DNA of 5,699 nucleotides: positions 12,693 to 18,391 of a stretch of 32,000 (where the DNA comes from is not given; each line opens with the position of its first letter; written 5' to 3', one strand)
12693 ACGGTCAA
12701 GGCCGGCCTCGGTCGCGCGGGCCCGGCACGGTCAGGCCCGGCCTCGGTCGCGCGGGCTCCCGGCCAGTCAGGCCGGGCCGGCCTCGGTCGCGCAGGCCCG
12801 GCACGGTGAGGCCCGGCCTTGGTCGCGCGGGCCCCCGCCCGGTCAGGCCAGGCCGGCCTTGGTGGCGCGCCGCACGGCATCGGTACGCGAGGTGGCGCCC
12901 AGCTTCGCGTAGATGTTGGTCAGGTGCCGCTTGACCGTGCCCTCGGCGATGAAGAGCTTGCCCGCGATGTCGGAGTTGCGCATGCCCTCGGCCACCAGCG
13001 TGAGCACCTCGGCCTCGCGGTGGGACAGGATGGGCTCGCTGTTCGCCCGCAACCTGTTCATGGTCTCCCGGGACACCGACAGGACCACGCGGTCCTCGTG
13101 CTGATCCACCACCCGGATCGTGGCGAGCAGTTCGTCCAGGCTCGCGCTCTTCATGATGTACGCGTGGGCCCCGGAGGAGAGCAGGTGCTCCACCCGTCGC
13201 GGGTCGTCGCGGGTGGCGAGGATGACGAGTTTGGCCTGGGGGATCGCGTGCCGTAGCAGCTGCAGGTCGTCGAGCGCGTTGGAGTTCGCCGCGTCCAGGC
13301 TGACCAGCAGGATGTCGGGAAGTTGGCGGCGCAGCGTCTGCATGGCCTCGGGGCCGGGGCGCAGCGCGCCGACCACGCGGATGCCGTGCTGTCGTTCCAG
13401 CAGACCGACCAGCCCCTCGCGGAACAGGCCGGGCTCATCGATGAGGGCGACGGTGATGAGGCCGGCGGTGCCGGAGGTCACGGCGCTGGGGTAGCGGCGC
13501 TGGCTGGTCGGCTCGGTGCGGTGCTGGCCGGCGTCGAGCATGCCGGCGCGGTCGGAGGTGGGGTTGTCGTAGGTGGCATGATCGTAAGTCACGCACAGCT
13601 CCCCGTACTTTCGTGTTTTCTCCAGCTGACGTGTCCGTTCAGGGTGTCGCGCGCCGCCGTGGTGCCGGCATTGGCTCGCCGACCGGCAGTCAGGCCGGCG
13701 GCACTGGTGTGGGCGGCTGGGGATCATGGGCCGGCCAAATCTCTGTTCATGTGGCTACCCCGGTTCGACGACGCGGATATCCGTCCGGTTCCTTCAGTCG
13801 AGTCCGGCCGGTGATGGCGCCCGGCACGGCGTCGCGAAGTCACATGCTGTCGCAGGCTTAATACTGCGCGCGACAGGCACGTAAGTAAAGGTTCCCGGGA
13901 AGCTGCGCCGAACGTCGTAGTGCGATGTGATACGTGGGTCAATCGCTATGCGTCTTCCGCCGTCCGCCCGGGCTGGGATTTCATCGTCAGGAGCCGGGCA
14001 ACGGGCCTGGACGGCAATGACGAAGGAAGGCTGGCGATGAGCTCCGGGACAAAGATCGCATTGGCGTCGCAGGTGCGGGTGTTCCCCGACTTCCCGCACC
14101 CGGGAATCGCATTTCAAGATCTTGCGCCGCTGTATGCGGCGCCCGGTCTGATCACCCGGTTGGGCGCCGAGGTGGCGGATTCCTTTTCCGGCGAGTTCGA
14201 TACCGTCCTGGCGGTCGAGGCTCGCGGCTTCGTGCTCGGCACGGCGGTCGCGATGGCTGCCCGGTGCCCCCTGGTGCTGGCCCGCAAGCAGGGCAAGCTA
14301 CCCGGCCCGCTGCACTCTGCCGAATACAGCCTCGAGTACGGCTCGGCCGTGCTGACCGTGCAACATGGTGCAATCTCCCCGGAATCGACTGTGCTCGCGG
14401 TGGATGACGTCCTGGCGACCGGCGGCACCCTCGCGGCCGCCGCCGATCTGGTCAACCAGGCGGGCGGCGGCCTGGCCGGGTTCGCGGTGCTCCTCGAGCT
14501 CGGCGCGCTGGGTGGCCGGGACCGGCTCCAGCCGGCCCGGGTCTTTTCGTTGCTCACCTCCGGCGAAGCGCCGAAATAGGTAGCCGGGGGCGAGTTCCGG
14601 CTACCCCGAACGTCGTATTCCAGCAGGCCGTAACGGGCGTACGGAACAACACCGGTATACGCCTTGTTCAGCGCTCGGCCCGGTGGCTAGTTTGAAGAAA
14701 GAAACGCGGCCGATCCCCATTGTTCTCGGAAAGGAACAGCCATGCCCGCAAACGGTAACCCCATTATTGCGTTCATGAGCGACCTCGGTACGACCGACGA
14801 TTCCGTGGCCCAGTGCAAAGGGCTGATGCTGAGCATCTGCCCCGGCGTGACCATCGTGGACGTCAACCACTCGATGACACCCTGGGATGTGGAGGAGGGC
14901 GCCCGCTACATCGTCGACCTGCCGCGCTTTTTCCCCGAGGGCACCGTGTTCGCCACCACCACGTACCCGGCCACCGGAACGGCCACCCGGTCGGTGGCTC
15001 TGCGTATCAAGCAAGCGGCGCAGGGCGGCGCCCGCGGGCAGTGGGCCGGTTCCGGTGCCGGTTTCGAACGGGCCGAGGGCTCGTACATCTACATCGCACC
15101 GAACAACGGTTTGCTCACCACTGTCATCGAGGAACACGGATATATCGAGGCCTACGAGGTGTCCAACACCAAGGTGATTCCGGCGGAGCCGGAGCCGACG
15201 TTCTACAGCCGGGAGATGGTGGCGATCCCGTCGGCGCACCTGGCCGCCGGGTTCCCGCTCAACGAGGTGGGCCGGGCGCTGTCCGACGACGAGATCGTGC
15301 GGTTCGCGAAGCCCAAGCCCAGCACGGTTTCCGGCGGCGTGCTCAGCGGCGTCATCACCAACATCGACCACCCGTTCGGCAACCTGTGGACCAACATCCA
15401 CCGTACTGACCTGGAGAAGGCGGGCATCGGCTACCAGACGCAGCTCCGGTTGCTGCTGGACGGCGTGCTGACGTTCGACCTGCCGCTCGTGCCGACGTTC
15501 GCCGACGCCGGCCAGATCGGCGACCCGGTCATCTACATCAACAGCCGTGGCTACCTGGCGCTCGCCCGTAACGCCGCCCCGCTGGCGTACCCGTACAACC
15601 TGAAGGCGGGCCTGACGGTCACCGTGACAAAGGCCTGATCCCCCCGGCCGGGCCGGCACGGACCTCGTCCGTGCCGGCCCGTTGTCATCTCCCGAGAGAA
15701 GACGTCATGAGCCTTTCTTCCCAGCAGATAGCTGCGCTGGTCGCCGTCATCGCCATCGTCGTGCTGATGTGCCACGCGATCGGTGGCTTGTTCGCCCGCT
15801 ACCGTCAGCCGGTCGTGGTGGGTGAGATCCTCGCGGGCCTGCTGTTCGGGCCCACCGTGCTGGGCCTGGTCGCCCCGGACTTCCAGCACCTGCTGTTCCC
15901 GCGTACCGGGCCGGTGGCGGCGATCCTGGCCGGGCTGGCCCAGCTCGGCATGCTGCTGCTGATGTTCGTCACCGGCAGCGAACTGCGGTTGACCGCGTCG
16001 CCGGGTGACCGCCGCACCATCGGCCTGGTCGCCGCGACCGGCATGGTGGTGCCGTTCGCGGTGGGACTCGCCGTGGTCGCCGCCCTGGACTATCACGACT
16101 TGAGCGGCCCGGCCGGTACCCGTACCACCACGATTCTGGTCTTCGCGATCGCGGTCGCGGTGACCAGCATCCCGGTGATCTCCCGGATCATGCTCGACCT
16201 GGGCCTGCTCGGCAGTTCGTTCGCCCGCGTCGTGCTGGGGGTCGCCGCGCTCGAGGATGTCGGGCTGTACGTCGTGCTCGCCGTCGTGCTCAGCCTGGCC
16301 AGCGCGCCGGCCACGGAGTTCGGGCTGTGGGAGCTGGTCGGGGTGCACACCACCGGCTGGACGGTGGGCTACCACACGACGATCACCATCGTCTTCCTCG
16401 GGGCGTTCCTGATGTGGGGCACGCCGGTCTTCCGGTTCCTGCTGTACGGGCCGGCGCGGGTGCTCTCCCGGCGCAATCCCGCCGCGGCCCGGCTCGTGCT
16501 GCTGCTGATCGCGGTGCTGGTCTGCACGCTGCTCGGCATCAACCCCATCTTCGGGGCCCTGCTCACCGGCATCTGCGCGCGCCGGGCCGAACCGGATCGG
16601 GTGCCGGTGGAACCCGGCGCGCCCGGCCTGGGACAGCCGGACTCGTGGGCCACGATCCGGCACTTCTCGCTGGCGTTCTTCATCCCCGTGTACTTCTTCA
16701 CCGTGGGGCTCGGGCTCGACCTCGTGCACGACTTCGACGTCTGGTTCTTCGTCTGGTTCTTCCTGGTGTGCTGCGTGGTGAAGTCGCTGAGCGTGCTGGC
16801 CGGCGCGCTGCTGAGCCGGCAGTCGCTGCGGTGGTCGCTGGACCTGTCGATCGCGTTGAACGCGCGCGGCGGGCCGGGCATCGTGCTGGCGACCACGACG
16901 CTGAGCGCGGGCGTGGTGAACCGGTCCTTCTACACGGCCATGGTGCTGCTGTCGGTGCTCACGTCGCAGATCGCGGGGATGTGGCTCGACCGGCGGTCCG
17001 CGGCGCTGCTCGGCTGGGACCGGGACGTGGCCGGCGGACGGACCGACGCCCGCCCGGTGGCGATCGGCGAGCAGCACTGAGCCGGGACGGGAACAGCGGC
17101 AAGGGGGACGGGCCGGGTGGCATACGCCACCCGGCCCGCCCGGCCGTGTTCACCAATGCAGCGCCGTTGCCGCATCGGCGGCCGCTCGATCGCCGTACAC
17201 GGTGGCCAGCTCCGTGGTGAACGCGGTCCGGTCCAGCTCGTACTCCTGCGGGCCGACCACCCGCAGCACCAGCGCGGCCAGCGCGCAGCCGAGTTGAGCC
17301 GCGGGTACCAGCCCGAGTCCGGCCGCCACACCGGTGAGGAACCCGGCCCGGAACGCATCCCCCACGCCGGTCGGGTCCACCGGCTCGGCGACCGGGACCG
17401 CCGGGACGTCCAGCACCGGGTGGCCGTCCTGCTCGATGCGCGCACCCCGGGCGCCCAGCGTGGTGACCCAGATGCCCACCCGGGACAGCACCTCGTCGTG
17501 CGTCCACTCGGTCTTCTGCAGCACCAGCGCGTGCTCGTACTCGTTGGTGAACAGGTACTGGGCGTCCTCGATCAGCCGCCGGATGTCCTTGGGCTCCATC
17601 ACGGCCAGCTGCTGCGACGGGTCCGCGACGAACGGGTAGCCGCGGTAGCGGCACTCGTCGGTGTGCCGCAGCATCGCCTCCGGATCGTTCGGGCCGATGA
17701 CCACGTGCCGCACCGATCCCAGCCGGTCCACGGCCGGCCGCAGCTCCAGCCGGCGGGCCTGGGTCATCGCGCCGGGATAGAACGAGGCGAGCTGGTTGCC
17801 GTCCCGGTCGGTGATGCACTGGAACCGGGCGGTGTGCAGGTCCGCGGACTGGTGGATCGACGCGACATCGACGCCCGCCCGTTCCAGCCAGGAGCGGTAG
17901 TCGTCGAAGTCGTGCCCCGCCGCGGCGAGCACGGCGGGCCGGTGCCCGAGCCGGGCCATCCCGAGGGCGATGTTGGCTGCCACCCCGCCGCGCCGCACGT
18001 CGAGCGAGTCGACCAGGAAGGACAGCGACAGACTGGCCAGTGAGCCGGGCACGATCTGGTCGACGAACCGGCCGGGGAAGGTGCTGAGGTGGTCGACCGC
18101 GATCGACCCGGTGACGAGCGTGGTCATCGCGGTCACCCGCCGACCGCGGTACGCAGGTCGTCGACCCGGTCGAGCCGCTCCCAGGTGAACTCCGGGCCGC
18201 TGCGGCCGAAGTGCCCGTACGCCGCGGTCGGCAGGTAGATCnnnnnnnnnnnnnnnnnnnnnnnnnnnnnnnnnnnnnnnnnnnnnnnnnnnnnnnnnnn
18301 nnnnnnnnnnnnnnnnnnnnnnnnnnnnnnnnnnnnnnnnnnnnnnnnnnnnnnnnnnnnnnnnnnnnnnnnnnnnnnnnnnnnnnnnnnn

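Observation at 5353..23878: Organofluorine (fluorinase) biosynthetic gene cluster with unusually complete co-localisation of pathway, resistance and cofactor-recycling genes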

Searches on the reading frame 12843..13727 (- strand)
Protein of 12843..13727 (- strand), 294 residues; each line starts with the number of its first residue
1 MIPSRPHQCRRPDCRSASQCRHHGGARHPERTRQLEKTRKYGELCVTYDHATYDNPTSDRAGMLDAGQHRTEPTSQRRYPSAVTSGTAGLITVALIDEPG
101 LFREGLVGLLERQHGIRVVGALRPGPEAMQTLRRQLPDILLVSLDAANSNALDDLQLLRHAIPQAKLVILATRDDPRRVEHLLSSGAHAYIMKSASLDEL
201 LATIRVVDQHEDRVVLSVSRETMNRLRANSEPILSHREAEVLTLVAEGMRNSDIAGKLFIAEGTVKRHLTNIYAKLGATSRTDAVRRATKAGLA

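Call 6: search_protein_families(library=pfam, proteins=[window:12843-13727:-], max_evalue=0.01)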
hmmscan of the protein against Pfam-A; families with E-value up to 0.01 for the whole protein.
window:12843-13727:- (294 aa): 4 families
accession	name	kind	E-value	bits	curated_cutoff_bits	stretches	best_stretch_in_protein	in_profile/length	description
PF00196.25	GerE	-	2.6e-20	72.2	23.5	1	233-288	2-57/57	Bacterial regulatory proteins, luxR family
PF00072.30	Response_reg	-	5.4e-11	43.1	30.2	1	93-205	1-111/111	Response regulator receiver domain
PF08281.18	Sigma70_r4_2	-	5.3e-05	23.2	25.7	1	234-276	11-54/54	Sigma-70, region 4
PF13384.12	HTH_23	-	0.0026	18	24.6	1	238-268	7-37/50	Homeodomain-like domain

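Call 37: search_protein_families(library=ncbifam, proteins=[window:12843-13727:-], max_evalue=0.00001)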
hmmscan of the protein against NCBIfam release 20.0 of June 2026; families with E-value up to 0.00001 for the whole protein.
window:12843-13727:- (294 aa): 27 families (the best 25 are shown)
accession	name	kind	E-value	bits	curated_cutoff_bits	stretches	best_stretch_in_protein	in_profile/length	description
NF047785.1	respo_reg_MadR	equivalog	5.8e-36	123.8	300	1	91-293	1-208/209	MadR family response regulator transcription factor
NF052445.1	RespRegMctR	equivalog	1.8e-31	109.1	300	1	91-293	2-204/205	two-component system response regulator MctR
NF011896.0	PRK15369.1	equivalog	1.4e-26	93.4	242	1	92-292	5-208/211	two component system response regulator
NF007935.0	PRK10651.1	equivalog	3.9e-26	91.6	250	1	91-285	7-207/216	two-component system response regulator NarL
NF007708.0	PRK10403.1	equivalog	2.5e-24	85.9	343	1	92-284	8-204/215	nitrate/nitrite response regulator protein NarP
NF007018.1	PRK09483.1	equivalog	2.6e-19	69.7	280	1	90-292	1-207/217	UvrY/SirA/GacA family response regulator transcription factor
NF007685.0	PRK10360.1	equivalog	3.3e-18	66.2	258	1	90-287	1-191/196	response regulator transcription factor UhpA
NF007419.0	PRK09958.1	equivalog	2.3e-16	60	251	1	94-286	4-196/204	acid-sensing system DNA-binding response regulator EvgA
NF041830.1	RR_TF_ErdR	exception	1.3e-15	57.7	390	1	137-285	50-202/213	response regulator transcription factor ErdR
NF007505.1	PRK10100.1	equivalog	2.7e-13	50.1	250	1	139-289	44-200/204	biofilm master transcriptional regulator CsgD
NF007403.0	PRK09935.1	equivalog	7e-13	48.7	271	1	93-287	6-203/210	fimbria biosynthesis transcriptional regulator FimZ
TIGR03541.1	reg_near_HchA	equivalog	3.9e-12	46.2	215.6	1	209-292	147-230/232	PA1136 family autoinducer-binding transcriptional regulator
NF003420.0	PRK04841.1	equivalog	5.6e-12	44.5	537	1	234-289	839-894/903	HTH-type transcriptional regulator MalT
NF052366.1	photon_PedR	equivalog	1.4e-11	44.4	120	1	234-292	3-61/74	photosynthetic electron transport-dependent transcriptional regulator PedR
TIGR03020.2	EpsA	equivalog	5.6e-11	42.6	170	1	220-289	187-246/247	XrtB/PEP-CTERM-associated transcriptional regulator EpsA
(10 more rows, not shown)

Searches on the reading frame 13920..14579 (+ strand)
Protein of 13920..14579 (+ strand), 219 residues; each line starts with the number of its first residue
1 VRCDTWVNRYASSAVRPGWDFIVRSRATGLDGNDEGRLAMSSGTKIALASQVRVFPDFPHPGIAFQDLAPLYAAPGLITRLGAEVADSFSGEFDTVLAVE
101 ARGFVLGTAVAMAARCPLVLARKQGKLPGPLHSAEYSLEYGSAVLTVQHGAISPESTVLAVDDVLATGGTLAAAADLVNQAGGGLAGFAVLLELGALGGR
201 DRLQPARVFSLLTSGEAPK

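Call 6: search_protein_families(library=pfam, proteins=[window:13920-14579:+], max_evalue=0.01)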
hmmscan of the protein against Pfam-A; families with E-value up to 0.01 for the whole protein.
window:13920-14579:+ (219 aa): 1 family
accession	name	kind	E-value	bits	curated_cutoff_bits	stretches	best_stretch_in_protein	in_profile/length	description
PF00156.33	Pribosyltran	-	1.1e-15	57.7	26.3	1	77-210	14-142/158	Phosphoribosyl transferase domain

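Call 37: search_protein_families(library=ncbifam, proteins=[window:13920-14579:+], max_evalue=0.00001)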
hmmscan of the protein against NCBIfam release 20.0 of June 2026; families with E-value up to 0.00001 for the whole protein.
window:13920-14579:+ (219 aa): 14 families
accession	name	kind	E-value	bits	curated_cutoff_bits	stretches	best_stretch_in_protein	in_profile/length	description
NF002636.0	PRK02304.1-5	equivalog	2.8e-54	183.3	125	1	45-213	6-175/176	adenine phosphoribosyltransferase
TIGR01090.1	apt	equivalog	2e-45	154.9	185.85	1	48-213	1-168/169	adenine phosphoribosyltransferase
NF002634.0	PRK02304.1-3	equivalog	3.5e-41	140.9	170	1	44-206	6-169/182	adenine phosphoribosyltransferase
NF002633.0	PRK02304.1-2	equivalog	2.3e-39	134.9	224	1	48-212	3-168/172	adenine phosphoribosyltransferase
NF002632.0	PRK02304.1-1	equivalog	2.5e-33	115.3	243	1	48-208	11-172/183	adenine phosphoribosyltransferase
NF009211.0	PRK12560.1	equivalog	2.9e-22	79.4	188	1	48-204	6-163/187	adenine phosphoribosyltransferase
NF006671.0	PRK09219.1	equivalog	2.1e-13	50.2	177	1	75-206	32-168/192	xanthine phosphoribosyltransferase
NF040646.1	HPT_Archaea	equivalog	1.6e-12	47.4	200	1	74-195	35-154/184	hypoxanthine/guanine phosphoribosyltransferase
NF002635.0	PRK02304.1-4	subfamily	2.3e-11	43.6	146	1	74-192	35-152/188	adenine phosphoribosyltransferase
TIGR01744.1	XPRTase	equivalog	2.6e-11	43.5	164.45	1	75-206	32-168/191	xanthine phosphoribosyltransferase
NF005592.0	PRK07322.1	subfamily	1.5e-10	40.8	143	1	77-195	37-160/180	adenine phosphoribosyltransferase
NF006328.0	PRK08558.1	equivalog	1.6e-10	41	184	1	71-197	89-218/238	adenine phosphoribosyltransferase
TIGR01743.1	purR_Bsub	equivalog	6.7e-10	38.4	258.7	1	67-193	102-232/268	pur operon repressor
TIGR00336.1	pyrE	equivalog_domain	5.1e-07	29.6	106.8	1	83-204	47-157/173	orotate phosphoribosyltransferase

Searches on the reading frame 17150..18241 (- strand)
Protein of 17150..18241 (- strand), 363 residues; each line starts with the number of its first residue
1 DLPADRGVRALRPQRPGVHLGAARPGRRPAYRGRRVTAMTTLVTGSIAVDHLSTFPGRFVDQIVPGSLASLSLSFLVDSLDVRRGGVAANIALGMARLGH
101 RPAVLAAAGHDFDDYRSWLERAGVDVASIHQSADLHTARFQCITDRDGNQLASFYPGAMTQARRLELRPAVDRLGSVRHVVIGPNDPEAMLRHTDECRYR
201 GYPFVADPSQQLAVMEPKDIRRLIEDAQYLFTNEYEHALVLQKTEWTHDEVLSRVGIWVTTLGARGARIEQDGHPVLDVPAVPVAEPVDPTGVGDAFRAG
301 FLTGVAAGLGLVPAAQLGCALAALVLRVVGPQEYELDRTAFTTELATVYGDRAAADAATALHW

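Call 7: search_protein_families(library=pfam, proteins=[window:17150-18241:-], max_evalue=0.01)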
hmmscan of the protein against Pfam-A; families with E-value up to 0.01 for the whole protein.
window:17150-18241:- (363 aa): 2 families
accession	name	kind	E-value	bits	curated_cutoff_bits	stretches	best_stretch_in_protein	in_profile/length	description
PF00294.29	PfkB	-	3.3e-45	155.2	25.8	1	72-333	24-297/302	pfkB family carbohydrate kinase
PF25270.1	Khk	-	0.00074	19.2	35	0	269-335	292-356/365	Prokaryotic ketohexokinase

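Call 38: search_protein_families(library=ncbifam, proteins=[window:17150-18127:-], max_evalue=0.00001)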
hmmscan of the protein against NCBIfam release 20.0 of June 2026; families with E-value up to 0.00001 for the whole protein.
window:17150-18127:- (325 aa): 14 families
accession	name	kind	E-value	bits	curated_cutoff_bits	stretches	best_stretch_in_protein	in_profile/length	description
NF053626.1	RibKinHalex1628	equivalog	7.4e-19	68.3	330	1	46-270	37-253/293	ATP-dependent ribose-1-phosphate kinase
TIGR02152.1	D_ribokin_bact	equivalog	7.4e-17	61.6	299.65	1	37-294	25-287/298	ribokinase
NF041164.1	NucKinThplmales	equivalog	2.3e-16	59.8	450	1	38-289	29-273/295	nucleoside kinase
TIGR04382.1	myo_inos_iolC_N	equivalog_domain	6.6e-16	58.5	300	2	217-289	220-291/309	5-dehydro-2-deoxygluconokinase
NF041134.1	R1P_kin_Thcocales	equivalog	7.9e-15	55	500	1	47-293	37-268/291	ADP-dependent ribose-1-phosphate kinase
NF007321.0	PRK09813.1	equivalog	9.4e-14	51.5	247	1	183-292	154-259/261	fructoselysine 6-kinase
NF006957.1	PRK09434.1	equivalog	5.7e-10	39.2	450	0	217-269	212-262/302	fructokinase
NF049991.1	TagKinase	equivalog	1.5e-09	37.1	420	1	57-295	51-303/321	tagatose kinase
NF047869.1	myo_kin_aldol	exception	1.2e-07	30.5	600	0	41-110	33-105/586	bifunctional 5-dehydro-2-deoxygluconokinase/5-dehydro-2-deoxyphosphogluconate aldolase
NF008353.0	PRK11142.1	equivalog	2.3e-07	30.6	341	0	219-294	217-290/307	ribokinase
NF040938.1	KDG_KDGal_kin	equivalog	4.6e-07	29.2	400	0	181-295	175-291/305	bifunctional 2-dehydro-3-deoxygluconokinase/2-dehydro-3-deoxygalactonokinase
TIGR02198.1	rfaE_dom_I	equivalog_domain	1.1e-06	28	345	0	217-295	227-304/315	D-glycero-beta-D-manno-heptose-7-phosphate kinase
NF041332.1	KDG_KDGal_kin_Halo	equivalog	3.6e-06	26.6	440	0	220-292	226-296/320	bifunctional 2-dehydro-3-deoxygluconokinase/2-dehydro-3-deoxygalactonokinase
TIGR03168.1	1-PFK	subfamily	5.2e-06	25.6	216.4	0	213-294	209-288/305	hexose kinase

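Call 40: search_solved_structures(query=window:17150-18127:-, max_evalue=1e-10)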
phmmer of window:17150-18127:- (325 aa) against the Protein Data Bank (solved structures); distinct sequences matched with E-value up to 1e-10: 9.
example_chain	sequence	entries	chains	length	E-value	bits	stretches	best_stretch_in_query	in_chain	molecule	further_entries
4pvv_A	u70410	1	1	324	7.7e-100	337.1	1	1-321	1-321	Adenosine kinase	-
4o1g_A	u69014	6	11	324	1.4e-99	336.2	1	1-321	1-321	Adenosine kinase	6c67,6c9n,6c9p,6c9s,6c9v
6c9q_A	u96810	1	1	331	1.5e-99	336.1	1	1-321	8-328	Adenosine kinase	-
2pkf_A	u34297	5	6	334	1.6e-99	336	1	1-321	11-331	Adenosine kinase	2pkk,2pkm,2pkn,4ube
6c9r_A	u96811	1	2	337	1.7e-99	336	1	1-321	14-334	Adenosine kinase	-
3b1n_A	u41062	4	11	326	2.3e-55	191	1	1-317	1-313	Ribokinase, putative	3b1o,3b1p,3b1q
3b1r_A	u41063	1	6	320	5.1e-55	189.8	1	1-314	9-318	Ribokinase, putative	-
2c49_A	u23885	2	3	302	2.5e-29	105.4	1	39-294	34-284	SUGAR KINASE MJ0406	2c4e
4e3a_A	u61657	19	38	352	6.4e-13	51.5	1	31-295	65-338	sugar kinase protein | Probable sugar kinase protein | sugar kinase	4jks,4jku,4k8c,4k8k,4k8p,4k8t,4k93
